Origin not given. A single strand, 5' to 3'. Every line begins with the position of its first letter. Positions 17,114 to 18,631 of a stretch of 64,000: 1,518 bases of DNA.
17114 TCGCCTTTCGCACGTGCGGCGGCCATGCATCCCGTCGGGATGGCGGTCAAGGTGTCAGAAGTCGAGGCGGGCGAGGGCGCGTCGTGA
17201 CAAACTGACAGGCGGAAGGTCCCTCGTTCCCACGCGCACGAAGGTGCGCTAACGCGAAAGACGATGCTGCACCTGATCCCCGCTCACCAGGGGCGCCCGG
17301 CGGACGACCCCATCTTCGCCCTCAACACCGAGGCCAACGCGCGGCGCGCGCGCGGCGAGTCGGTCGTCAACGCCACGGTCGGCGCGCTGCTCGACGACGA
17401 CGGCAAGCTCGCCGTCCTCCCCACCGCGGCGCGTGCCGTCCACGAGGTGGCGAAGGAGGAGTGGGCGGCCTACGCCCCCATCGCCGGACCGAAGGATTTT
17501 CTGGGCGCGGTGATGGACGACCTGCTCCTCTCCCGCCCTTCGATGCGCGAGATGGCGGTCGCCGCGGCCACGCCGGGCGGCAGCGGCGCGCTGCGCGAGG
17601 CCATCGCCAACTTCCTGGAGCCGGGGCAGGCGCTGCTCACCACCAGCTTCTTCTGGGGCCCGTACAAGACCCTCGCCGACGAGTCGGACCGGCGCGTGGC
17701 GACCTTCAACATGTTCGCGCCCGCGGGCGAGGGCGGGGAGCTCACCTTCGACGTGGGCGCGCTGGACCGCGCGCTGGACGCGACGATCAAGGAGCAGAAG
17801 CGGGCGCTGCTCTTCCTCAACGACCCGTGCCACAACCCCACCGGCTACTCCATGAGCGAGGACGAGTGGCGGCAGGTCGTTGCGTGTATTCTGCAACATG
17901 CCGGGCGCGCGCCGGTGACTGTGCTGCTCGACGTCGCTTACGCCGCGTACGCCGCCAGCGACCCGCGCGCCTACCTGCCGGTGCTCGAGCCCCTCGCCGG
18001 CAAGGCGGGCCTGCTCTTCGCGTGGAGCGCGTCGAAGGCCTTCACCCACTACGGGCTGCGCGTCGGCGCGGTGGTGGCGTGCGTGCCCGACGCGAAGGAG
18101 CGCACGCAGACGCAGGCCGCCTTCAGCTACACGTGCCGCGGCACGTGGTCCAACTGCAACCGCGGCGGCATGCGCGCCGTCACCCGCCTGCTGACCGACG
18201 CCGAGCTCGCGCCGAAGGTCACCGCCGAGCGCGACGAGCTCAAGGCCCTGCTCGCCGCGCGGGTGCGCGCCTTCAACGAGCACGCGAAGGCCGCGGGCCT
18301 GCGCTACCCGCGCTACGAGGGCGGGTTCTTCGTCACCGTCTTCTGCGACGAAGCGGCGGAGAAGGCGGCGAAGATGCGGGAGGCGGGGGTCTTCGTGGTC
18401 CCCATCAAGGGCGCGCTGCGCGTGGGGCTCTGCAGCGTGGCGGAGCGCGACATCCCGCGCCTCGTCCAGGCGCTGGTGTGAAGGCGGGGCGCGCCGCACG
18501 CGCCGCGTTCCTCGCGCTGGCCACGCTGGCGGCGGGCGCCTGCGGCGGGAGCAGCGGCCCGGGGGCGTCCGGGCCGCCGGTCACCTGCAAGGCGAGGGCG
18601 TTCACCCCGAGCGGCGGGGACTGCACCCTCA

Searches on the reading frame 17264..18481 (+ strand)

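Call 75: search_protein_families(library=pfam, proteins=[window:17264-18481:+], max_evalue=0.0001)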
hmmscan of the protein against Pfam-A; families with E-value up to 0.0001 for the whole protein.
window:17264-18481:+ (405 aa): 1 family
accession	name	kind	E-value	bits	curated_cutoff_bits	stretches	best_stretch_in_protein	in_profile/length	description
PF00155.27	Aminotran_1_2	-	4e-36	125.4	19.7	1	34-404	3-361/361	Aminotransferase class I and II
